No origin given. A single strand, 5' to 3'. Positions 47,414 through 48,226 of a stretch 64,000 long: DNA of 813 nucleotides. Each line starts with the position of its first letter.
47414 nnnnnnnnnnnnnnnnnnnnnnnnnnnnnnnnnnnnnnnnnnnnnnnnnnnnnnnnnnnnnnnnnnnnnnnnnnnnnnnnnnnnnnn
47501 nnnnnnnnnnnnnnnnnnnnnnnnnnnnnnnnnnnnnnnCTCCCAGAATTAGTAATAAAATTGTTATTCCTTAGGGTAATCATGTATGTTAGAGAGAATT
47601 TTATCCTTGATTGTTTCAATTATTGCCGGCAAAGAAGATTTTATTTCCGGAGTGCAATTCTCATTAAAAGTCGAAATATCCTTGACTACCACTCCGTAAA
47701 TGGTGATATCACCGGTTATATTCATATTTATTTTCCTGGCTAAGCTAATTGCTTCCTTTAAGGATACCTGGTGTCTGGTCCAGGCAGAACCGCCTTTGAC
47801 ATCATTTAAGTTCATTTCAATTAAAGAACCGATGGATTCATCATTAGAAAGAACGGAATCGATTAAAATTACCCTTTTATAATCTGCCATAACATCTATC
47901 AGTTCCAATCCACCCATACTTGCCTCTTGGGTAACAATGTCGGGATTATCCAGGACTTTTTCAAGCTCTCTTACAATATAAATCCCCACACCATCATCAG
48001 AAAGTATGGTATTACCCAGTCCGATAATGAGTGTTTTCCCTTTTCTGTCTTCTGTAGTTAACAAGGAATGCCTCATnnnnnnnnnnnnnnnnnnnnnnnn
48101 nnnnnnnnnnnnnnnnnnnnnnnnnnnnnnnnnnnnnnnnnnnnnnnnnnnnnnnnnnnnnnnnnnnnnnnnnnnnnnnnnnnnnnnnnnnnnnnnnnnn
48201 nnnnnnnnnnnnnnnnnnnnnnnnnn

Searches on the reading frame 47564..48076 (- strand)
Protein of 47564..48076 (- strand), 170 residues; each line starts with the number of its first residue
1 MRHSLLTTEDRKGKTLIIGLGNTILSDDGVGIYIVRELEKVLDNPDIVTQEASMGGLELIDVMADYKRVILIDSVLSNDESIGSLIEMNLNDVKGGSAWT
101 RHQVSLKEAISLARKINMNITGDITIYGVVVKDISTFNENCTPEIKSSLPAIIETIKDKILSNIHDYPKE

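Call 88: search_protein_families(library=ncbifam, proteins=[window:47564-48076:-], max_evalue=1e-10)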
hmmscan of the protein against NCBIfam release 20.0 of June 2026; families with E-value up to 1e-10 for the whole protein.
window:47564-48076:- (170 aa): 5 families
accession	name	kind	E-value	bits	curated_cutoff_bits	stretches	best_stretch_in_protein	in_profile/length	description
TIGR00072.1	hydrog_prot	superfamily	1e-27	96.9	47.45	1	16-159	1-144/145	hydrogenase maturation protease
TIGR00140.1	hupD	subfamily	3.4e-16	59.5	151.8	1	16-160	2-147/151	HyaD/HybD family hydrogenase maturation endopeptidase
NF007777.0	PRK10466.1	equivalog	4.3e-16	59.1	190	1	14-160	2-149/164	HyaD/HybD family hydrogenase maturation endopeptidase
NF045519.1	NiFeSe_H2_mat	exception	8.8e-14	51.6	190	1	14-162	2-149/152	NiFeSe hydrogenase maturation protease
TIGR00130.1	frhD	equivalog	2.2e-11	44.1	134.95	1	14-160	4-151/153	coenzyme F420-reducing hydrogenase, FrhD protein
